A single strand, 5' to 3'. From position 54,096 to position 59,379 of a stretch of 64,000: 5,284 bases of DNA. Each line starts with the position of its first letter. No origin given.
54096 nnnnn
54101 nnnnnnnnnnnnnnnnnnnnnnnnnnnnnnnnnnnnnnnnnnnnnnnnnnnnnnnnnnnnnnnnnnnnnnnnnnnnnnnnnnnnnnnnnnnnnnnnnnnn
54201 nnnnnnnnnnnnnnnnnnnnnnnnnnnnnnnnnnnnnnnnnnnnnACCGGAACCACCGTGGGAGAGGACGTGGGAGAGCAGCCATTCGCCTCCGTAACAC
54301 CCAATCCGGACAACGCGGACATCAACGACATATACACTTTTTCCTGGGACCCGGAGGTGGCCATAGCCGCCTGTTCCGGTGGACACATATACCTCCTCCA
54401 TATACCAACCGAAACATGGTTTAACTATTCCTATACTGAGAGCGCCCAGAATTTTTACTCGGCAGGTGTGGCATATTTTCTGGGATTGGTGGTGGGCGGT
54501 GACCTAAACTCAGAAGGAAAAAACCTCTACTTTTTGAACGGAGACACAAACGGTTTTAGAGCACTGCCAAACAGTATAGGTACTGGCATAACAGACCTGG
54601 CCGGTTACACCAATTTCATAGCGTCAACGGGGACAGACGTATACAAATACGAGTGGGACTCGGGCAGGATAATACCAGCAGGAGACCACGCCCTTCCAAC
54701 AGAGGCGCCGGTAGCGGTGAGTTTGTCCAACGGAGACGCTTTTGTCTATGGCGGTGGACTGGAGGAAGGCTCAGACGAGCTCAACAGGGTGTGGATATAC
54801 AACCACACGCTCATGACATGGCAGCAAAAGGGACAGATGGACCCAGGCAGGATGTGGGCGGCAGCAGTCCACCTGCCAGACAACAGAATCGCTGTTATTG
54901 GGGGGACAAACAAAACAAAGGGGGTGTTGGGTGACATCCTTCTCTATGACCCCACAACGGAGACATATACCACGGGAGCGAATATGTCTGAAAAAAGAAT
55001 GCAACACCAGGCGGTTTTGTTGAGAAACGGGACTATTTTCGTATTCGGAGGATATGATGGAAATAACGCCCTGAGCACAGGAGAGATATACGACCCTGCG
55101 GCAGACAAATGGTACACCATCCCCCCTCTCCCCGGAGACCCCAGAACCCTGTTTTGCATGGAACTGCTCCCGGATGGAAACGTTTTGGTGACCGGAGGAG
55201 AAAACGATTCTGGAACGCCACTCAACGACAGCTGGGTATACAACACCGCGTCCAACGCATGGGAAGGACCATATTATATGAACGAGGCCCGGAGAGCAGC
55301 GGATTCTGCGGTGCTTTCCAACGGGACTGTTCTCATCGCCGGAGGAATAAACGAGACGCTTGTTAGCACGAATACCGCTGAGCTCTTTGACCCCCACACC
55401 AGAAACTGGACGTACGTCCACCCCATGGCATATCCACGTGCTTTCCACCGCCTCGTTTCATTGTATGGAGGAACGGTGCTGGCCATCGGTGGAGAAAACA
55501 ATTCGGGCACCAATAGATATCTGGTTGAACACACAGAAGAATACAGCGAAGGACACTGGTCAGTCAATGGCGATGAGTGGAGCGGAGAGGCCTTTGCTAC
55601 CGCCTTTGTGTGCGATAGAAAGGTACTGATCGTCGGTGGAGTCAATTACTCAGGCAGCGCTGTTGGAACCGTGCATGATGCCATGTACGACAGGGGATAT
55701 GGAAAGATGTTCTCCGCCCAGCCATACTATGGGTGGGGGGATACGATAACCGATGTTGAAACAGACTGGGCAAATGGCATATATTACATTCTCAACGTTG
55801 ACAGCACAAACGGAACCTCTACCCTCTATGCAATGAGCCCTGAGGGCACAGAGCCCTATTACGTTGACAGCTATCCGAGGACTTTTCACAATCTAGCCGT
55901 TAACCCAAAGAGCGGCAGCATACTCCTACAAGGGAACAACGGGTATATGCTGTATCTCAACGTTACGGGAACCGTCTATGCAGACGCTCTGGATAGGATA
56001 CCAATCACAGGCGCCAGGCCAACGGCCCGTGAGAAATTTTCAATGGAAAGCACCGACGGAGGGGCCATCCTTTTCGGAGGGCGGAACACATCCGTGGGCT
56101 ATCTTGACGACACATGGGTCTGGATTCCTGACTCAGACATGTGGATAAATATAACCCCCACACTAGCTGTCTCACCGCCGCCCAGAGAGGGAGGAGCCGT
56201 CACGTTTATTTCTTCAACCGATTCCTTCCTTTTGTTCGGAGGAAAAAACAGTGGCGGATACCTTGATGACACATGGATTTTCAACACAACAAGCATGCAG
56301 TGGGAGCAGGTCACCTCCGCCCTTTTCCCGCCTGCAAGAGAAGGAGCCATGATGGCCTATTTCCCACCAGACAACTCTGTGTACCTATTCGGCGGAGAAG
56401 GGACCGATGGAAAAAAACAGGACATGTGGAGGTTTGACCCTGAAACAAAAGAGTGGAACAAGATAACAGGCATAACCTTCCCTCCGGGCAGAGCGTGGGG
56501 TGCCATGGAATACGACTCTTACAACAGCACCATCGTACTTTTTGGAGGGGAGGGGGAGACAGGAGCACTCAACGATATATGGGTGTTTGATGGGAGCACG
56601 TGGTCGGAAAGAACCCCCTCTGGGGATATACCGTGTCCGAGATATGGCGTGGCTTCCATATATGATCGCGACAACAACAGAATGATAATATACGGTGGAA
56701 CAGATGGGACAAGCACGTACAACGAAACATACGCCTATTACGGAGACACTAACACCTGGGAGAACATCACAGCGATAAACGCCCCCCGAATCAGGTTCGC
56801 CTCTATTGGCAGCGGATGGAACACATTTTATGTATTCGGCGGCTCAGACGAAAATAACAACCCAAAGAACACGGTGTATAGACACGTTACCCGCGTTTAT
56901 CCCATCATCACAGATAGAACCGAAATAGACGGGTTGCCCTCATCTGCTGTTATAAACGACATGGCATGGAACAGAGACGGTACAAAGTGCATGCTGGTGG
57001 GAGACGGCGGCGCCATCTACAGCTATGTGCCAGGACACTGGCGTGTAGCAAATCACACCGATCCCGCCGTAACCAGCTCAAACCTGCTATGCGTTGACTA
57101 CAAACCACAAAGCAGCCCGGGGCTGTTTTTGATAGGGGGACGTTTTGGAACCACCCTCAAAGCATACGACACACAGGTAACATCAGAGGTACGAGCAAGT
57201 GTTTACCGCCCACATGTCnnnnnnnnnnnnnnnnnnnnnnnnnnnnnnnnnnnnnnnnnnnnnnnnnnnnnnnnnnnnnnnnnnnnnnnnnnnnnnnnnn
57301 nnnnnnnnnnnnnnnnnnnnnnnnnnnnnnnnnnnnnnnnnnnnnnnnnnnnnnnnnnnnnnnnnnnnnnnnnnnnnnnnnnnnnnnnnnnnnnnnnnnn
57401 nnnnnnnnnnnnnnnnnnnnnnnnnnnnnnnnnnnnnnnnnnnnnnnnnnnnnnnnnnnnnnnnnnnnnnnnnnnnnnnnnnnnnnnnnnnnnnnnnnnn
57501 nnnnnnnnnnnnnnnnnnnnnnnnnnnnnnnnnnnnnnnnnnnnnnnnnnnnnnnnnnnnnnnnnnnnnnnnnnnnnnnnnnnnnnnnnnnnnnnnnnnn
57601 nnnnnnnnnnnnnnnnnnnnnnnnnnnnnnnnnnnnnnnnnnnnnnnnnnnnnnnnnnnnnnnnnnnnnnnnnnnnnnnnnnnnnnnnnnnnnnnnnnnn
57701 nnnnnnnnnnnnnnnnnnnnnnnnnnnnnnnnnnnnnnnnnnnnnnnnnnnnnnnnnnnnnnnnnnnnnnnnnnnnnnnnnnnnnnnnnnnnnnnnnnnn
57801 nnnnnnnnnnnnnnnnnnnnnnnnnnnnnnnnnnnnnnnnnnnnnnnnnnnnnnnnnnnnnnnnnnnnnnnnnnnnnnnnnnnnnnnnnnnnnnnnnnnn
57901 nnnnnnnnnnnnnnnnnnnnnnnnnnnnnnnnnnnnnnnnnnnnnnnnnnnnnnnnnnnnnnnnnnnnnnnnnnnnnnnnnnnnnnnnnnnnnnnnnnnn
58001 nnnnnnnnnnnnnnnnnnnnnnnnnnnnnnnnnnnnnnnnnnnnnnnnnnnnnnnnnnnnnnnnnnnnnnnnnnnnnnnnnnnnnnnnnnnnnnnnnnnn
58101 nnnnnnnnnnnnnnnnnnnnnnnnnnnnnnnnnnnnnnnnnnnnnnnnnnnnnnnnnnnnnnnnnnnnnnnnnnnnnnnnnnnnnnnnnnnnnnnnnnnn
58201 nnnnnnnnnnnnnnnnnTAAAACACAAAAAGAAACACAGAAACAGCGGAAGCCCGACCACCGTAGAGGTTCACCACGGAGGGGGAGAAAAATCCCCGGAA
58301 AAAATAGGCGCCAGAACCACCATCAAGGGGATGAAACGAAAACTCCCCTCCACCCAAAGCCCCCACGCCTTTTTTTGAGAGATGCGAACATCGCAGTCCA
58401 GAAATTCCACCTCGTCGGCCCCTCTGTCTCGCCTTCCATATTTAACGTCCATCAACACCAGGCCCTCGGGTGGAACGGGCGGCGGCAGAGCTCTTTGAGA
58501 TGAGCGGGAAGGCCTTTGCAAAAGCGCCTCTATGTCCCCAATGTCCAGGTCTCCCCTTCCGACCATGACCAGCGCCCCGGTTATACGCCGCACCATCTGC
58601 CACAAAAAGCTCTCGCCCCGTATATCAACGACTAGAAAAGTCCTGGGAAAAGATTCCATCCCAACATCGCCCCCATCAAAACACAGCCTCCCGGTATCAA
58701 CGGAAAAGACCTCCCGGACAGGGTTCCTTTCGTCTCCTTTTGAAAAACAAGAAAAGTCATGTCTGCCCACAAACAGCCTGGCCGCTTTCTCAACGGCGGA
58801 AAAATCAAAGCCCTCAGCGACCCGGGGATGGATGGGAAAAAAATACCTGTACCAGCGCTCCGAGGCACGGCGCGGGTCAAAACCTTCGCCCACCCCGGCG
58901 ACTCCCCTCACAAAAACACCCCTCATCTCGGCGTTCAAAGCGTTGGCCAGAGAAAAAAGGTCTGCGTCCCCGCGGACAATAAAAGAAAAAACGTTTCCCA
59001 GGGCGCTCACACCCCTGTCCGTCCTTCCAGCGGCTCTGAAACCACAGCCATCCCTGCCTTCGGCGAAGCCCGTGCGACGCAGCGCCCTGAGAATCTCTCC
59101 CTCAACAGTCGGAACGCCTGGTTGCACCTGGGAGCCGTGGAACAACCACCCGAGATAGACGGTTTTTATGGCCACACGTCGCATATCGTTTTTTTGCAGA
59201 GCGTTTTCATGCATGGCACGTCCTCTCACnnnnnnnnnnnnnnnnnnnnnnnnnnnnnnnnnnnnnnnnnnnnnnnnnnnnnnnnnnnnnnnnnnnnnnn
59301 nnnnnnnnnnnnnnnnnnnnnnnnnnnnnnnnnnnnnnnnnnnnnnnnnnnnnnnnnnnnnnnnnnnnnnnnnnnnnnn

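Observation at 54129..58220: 1360-aa Kelch-propeller surface protein ~3-fold enriched in N-glycosylation sequons, near the glycan island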

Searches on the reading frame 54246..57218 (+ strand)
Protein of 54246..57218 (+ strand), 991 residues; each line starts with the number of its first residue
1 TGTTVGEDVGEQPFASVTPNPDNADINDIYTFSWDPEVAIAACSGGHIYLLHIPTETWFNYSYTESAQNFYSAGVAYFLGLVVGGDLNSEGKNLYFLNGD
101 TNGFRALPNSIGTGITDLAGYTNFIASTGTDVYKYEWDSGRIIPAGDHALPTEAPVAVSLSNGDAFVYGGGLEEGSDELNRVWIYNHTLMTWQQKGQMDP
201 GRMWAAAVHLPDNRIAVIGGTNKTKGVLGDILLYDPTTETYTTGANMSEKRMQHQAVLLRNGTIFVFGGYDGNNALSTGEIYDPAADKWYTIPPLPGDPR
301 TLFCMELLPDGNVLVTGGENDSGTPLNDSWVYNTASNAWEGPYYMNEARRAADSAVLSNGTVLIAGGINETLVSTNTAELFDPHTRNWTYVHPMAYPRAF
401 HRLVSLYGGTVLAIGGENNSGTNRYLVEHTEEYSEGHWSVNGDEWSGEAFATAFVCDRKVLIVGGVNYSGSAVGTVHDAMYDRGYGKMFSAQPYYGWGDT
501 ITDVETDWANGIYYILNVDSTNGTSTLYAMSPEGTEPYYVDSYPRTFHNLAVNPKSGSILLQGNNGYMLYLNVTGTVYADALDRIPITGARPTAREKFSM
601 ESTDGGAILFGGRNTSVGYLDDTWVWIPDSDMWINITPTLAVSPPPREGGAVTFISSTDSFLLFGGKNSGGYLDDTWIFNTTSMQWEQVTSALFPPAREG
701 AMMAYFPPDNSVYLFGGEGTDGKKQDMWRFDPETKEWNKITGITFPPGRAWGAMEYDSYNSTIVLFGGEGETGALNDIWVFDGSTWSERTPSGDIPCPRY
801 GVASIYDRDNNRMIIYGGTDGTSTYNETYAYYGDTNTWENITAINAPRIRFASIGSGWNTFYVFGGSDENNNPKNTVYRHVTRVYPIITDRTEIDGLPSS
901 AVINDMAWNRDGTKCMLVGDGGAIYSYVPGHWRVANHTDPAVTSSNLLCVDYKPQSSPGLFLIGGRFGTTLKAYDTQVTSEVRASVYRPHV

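Call 62: predict_structure(alignment_id=A2)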
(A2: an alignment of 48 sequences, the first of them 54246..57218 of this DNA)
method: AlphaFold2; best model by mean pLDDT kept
length: 991 residues; sequences in the alignment: 48
mean_pLDDT: 77.3   pTM: 0.53
mean pLDDT of the five models: 77.3, 76.0, 75.5, 74.2, 72.2
residues with pLDDT >= 90: 397; 70-90: 297; 50-70: 134; < 50: 163
segments of 3 or more residues with pLDDT < 50: 1-3, 63-124, 126-130, 136-142, 145-149, 421-427, 429-498
pLDDT, mean of each block of 10 residues (from residue 1): 59 85 83 68 77 78 42 37 37 39 34 36 45 48 48 71 78 61 74 78 87 91 81 89 90 88 89 79 91 86 89 91 89 93 90 81 85 77 91 67 59 60 46 43 37 38 38 37 32 44 81 85 88 71 91 91 92 70 64 92 90 94 86 78 92 96 98 97 94 96 97 98 98 97 96 96 98 97 97 97 90 94 93 95 80 72 84 75 62 91 93 95 95 94 92 80 92 74 55 46
secondary structure, 60 per line:
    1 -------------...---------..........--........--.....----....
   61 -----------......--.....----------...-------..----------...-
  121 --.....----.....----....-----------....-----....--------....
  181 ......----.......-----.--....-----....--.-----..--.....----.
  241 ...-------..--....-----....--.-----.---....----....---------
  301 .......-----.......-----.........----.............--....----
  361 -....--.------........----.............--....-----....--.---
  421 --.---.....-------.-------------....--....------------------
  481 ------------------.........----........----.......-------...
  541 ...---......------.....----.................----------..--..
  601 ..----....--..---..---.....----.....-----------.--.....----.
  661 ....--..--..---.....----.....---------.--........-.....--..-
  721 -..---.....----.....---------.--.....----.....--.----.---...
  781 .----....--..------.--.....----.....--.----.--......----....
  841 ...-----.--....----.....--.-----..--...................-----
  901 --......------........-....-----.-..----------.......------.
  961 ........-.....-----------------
elements in order (helices of 4 or more, strands of 3 or more residues): E14-16 E26-35 E38-45 E48-52 E57-60 E72-77 E80-84 E95-97 E117-119 E123-127 E132-136 E141-144 E156-159 E165-168 H177-180 E181-186 E191-197 E206-209 E215-218 E231-235 E240-243 E255-258 E264-267 E280-283 E288-291 E301-307 E313-319 E325-333 E338-350 E353-356 E362-365 E375-382 E387-399 E402-405 E411-414 E427-431 E453-456 E459-462 E499-507 E512-519 E524-530 E538-543 E547-552 E559-563 E568-584 E599-602 E607-610 E623-627 E632-636 E651-655 E660-664 E676-680 E685-689 E702-706 E711-715 E727-731 E736-740 E753-757 E762-766 E778-781 E786-789 E803-807 E812-816 E827-832 E837-843 E852-855 E860-864 E877-895 E903-908 E915-919 E924-927 E947-953 E960-965 E970-974

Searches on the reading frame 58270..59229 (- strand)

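Call 11: search_protein_families(library=pfam, proteins=[window:58270-59229:-], max_evalue=0.00001)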
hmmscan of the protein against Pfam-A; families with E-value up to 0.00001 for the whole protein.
window:58270-59229:- (319 aa): 1 family
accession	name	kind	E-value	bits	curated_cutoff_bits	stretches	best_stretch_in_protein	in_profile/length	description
PF01416.25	PseudoU_synth_1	-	1.6e-25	90.1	23.3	1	149-264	1-107/108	tRNA pseudouridine synthase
